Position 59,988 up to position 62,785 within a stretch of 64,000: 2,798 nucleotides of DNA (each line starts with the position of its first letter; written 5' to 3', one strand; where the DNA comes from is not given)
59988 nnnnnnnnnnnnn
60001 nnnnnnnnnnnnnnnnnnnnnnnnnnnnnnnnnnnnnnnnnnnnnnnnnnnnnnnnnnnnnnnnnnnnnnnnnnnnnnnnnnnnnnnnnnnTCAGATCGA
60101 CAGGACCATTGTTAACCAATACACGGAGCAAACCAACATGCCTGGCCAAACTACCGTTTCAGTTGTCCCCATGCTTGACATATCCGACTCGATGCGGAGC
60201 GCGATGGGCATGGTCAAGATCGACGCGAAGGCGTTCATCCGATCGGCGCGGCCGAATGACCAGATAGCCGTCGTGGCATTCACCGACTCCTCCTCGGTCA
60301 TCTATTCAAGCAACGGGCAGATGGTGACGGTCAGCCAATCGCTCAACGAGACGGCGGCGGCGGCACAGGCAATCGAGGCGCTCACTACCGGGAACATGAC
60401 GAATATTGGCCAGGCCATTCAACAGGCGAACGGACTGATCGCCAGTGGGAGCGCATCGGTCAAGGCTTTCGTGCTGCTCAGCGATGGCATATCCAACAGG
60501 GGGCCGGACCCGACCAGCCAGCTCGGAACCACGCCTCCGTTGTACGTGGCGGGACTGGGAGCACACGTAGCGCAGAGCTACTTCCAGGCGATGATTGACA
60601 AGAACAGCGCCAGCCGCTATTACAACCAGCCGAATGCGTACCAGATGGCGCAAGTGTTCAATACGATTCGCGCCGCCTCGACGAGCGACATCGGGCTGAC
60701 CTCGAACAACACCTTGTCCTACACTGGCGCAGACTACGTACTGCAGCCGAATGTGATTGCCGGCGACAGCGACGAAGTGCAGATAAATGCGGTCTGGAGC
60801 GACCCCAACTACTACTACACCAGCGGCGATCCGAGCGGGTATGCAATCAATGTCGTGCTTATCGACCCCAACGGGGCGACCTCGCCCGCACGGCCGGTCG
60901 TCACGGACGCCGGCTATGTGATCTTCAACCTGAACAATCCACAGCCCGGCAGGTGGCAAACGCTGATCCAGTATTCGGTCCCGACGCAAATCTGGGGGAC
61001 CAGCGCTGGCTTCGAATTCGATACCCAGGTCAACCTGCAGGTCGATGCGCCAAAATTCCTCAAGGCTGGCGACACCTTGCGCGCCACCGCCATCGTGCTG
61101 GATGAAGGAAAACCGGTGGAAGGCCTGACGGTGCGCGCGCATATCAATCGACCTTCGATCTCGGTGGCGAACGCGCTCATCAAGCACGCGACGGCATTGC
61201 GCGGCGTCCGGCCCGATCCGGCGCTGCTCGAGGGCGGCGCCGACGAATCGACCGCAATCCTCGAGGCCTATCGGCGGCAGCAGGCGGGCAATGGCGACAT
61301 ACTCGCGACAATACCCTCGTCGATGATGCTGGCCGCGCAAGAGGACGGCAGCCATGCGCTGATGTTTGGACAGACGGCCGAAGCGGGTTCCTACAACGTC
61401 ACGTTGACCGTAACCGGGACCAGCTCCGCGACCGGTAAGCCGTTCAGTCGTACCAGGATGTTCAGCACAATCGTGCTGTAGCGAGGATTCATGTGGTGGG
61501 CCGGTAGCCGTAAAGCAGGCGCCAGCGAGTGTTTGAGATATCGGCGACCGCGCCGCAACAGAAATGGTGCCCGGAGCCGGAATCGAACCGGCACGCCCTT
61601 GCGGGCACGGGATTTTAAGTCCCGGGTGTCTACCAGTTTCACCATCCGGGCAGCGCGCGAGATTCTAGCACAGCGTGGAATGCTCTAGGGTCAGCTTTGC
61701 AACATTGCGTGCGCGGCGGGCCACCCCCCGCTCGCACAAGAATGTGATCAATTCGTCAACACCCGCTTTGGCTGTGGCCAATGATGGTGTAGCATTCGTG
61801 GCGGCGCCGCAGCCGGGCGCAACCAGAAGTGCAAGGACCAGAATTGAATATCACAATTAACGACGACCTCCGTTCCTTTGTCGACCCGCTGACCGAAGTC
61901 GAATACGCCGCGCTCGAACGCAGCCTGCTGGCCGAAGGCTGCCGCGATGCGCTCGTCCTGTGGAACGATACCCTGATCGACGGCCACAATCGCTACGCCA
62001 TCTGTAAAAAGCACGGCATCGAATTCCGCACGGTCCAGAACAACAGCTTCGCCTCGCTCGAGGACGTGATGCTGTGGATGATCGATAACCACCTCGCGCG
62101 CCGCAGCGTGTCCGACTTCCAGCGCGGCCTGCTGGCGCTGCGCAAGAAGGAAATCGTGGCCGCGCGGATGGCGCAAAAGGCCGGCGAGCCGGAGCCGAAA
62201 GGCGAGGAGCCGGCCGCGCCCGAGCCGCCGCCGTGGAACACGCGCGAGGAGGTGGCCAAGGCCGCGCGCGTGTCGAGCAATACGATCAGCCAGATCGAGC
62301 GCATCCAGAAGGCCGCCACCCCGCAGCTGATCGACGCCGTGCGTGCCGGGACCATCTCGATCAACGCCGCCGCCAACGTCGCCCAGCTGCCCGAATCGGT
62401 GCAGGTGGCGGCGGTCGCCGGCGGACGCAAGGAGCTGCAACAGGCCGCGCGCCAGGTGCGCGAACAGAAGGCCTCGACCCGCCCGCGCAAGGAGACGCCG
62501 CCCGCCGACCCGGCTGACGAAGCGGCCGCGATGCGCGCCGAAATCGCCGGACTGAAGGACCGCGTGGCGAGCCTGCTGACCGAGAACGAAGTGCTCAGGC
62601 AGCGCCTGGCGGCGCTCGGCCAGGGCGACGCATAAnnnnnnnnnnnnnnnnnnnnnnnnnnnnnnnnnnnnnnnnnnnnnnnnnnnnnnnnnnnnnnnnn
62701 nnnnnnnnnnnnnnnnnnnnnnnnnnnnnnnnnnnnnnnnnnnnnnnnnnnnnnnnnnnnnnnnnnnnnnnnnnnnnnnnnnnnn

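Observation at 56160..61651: tRNA-Leu-adjacent islet with AT-rich boundary: beta-propeller/pseudo-lipase + lipase_3-PLAT + VWA operon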

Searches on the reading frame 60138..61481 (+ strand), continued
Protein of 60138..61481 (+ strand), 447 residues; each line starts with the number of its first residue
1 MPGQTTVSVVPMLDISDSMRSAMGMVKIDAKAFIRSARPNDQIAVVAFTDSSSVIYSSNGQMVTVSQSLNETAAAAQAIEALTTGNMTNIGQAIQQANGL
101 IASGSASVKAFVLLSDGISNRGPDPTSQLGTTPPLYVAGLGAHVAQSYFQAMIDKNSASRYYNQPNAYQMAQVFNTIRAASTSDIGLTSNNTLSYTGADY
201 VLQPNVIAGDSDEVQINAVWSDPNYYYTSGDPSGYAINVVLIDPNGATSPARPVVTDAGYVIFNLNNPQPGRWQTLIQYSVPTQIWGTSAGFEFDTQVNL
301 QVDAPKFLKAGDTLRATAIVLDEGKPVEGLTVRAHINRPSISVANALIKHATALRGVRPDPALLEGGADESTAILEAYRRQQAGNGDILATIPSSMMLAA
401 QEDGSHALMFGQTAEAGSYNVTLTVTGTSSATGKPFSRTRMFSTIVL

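Call 99: search_protein_families(library=pfam, proteins=[L029:116-2698:+, L029:3065-4642:+, L029:8294-10030:-, L031:4412-5260:+, L031:562-1935:+, L033:3879-5117:+, L035:3716-5026:+, L038:5121-5975:+, L036:2843-5341:+, L030:459-1199:+], max_evalue=0.001)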
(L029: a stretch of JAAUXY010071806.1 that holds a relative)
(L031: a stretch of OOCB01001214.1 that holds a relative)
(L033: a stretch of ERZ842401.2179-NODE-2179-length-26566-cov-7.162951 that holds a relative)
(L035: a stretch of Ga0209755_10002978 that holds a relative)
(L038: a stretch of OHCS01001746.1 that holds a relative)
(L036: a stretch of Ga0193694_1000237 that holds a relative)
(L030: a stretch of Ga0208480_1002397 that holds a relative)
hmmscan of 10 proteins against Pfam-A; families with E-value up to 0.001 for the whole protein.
L029:116-2698:+ (860 aa): 1 family
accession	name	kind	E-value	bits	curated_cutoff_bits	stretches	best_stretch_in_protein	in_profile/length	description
PF00041.27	fn3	-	1.2e-05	25.8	25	0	181-261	2-80/84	Fibronectin type III domain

L029:3065-4642:+ (525 aa): 2 families
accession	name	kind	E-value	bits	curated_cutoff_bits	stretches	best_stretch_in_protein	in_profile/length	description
PF13088.12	BNR_2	-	1.3e-08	35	31.4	1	242-389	81-204/277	BNR repeat-like domain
PF02012.26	BNR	-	0.00028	20.8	27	0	247-257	2-12/12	BNR/Asp-box repeat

L029:8294-10030:- (578 aa): 3 families
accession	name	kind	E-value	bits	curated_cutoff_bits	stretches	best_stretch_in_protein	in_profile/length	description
PF13517.12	FG-GAP_3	-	4.4e-32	110.9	26.9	4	71-133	1-60/61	FG-GAP-like repeat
PF07593.17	UnbV_ASPIC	-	1.5e-14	54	23.4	1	499-565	1-67/68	ASPIC and UnbV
PF01839.29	FG-GAP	-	1.2e-06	28.7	22.1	1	182-202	6-26/37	FG-GAP repeat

L031:4412-5260:+ (282 aa): 0 families

L031:562-1935:+ (457 aa): 7 families
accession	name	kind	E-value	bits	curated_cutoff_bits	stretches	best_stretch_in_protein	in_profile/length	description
PF00483.29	NTP_transferase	-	1.1e-25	91.1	21.2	1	23-272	1-243/245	Nucleotidyl transferase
PF13242.12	Hydrolase_like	-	7.5e-12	45.4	22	1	393-435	2-45/75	HAD-hyrolase-like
PF12804.13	NTP_transf_3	-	8.2e-11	42.8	27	1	24-156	1-127/160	MobA-like NTP transferase domain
PF00702.32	Hydrolase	-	4.3e-10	40.7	26.4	1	253-432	45-191/191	haloacid dehalogenase-like hydrolase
PF13419.12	HAD_2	-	3.2e-09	37.6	23.8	1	390-434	130-174/178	Haloacid dehalogenase-like hydrolase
PF08645.17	PNK3P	-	6.2e-06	26.5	22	1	289-422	4-127/161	Polynucleotide kinase 3 phosphatase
PF01128.25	IspD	-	0.00054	20.2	27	0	22-76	1-52/221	2-C-methyl-D-erythritol 4-phosphate cytidylyltransferase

L033:3879-5117:+ (412 aa): 6 families
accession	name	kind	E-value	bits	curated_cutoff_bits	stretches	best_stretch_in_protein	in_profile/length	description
PF03721.20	UDPG_MGDP_dh_N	-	9.6e-33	113.8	27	1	1-168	1-181/187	UDP-glucose/GDP-mannose dehydrogenase family, NAD binding domain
PF00984.24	UDPG_MGDP_dh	-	5.9e-27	94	25.4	1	198-287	2-93/94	UDP-glucose/GDP-mannose dehydrogenase family, central domain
PF03720.21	UDPG_MGDP_dh_C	-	9.7e-12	45.6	30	1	323-400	1-81/103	UDP-glucose/GDP-mannose dehydrogenase family, UDP binding domain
PF02737.24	3HCDH_N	-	1.7e-06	28.5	22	1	2-94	1-99/180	3-hydroxyacyl-CoA dehydrogenase, NAD binding domain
PF01210.29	NAD_Gly3P_dh_N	-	9.1e-06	26.2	23.1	1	2-84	1-80/158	NAD-dependent glycerol-3-phosphate dehydrogenase N-terminus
PF00056.29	Ldh_1_N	-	0.00071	20.1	27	0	1-131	1-131/141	lactate/malate dehydrogenase, NAD binding domain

L035:3716-5026:+ (436 aa): 2 families
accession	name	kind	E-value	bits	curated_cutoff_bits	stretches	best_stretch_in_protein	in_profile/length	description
PF13173.12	AAA_14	-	9e-33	113.5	27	1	49-178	4-129/129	AAA domain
PF13635.12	DUF4143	-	1.2e-19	71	28.1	1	231-372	2-152/160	Domain of unknown function (DUF4143)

L038:5121-5975:+ (284 aa): 1 family
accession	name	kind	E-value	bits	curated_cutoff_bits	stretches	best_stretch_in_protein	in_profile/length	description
PF00248.27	Aldo_ket_red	-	5.2e-52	177.2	24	1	16-269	2-287/291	Aldo/keto reductase family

L036:2843-5341:+ (832 aa): 0 families

L030:459-1199:+ (246 aa): 0 families

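Call 100: search_dna_similar(query=window:60138-61481:+, collection=plasmids, mode=protein, max_evalue=1e-10, max_rows=15)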
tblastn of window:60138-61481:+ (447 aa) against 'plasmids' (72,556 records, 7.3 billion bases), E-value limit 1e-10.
Records with a match: 1; places in all: 1; records where one place covers at least 80% of the query: 1.
Best place of each record, by identity: <60% 1.
By first word of the organism name: Rhizobium 1.
By predicted mobility (MOB-suite, as given by PLSDB): conjugative 1.
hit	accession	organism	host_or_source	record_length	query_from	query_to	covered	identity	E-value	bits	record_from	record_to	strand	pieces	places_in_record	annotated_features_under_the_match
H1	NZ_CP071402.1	Rhizobium leguminosarum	lentil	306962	6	446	99%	32.5%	6e-41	163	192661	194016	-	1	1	vWA domain-containing protein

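Call 101: search_dna_similar(query=window:60138-61481:+, collection=phages, mode=protein, max_evalue=1e-10, max_rows=15)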
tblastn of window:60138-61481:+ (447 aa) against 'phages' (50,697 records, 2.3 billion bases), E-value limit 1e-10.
No match.

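Call 102: get_annotated_region(hit=H1, flank=9000)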
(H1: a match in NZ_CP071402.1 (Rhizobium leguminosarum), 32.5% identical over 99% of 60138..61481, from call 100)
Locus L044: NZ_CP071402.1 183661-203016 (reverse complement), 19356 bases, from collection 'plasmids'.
description: Rhizobium leguminosarum strain OyaliB plasmid p3, complete sequence
organism: Rhizobium leguminosarum (NCBI taxid 384)
taxonomy: Bacteria; Pseudomonadota; Alphaproteobacteria; Hyphomicrobiales; Rhizobiaceae; Rhizobium; Rhizobium leguminosarum
host: -; source: lentil; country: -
typing (MOB-suite, as given by PLSDB): conjugative; replicon rep_cluster_512; relaxase MOBP; mating-pair formation MPF_T
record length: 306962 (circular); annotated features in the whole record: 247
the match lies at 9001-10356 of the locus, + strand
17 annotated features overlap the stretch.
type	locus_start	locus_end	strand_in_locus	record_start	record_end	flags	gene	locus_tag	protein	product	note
CDS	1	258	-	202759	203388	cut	-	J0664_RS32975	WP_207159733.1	HAD hydrolase-like protein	-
CDS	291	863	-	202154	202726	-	-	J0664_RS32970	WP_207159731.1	phosphoribosyltransferase family protein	GO:0009116 - nucleoside metabolic process [Evidence IEA]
CDS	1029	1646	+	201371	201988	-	-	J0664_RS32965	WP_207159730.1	6-carboxytetrahydropterin synthase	GO:0008616 - queuosine biosynthetic process [Evidence IEA]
CDS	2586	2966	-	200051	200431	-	-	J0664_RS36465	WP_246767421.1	transposase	GO:0006313 - DNA transposition [Evidence IEA]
CDS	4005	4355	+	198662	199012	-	-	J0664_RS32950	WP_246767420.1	transposase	GO:0006313 - DNA transposition [Evidence IEA]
CDS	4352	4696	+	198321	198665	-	tnpB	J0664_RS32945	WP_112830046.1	IS66 family insertion sequence element accessory protein TnpB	-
CDS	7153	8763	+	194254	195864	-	-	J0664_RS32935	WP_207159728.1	hypothetical protein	-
CDS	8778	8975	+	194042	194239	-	-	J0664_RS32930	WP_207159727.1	hypothetical protein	-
CDS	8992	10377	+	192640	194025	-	-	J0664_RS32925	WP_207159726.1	vWA domain-containing protein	-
CDS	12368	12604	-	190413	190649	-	-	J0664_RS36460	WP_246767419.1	hypothetical protein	-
CDS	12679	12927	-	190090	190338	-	-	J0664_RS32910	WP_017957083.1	hypothetical protein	-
CDS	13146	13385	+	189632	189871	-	-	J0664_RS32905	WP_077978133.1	hypothetical protein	-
CDS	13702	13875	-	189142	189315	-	tnpB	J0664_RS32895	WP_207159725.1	IS66 family insertion sequence element accessory protein TnpB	-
CDS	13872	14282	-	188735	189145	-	-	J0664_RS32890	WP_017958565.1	transposase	GO:0006313 - DNA transposition [Evidence IEA]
CDS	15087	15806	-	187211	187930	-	-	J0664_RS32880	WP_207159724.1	Crp/Fnr family transcriptional regulator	GO:0006355 - regulation of DNA-templated transcription [Evidence IEA]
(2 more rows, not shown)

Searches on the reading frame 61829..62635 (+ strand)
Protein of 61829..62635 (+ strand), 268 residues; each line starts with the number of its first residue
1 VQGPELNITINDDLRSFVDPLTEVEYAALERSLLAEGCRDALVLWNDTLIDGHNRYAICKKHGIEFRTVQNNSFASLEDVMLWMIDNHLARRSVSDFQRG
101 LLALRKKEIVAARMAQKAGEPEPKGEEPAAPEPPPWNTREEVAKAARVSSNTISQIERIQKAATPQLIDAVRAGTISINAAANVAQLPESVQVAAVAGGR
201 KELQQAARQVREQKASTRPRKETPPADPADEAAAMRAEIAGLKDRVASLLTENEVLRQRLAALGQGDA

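Call 60: search_protein_families(library=padloc, proteins=[window:61829-62635:+], max_evalue=0.01)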
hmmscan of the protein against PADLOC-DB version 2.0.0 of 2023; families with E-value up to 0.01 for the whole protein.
window:61829-62635:+ (268 aa): 1 family
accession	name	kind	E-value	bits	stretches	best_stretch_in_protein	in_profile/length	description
PDLC02926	HTH_VI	-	0.0079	14.4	0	138-170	16-48/92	-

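Call 83: search_protein_families(library=ncbifam, proteins=[window:61829-62635:+], max_evalue=1)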
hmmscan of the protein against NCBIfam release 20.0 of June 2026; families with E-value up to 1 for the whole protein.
window:61829-62635:+ (268 aa): 2 families
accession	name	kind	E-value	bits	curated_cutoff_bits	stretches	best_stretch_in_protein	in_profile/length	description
NF041677.1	trans_regClgR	equivalog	0.018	15.1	170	1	138-173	23-58/113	transcriptional regulator ClgR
NF010535.0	PRK13923.1-3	equivalog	0.063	13.1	257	1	185-261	84-158/193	sporulation-specific transcriptional regulator GerR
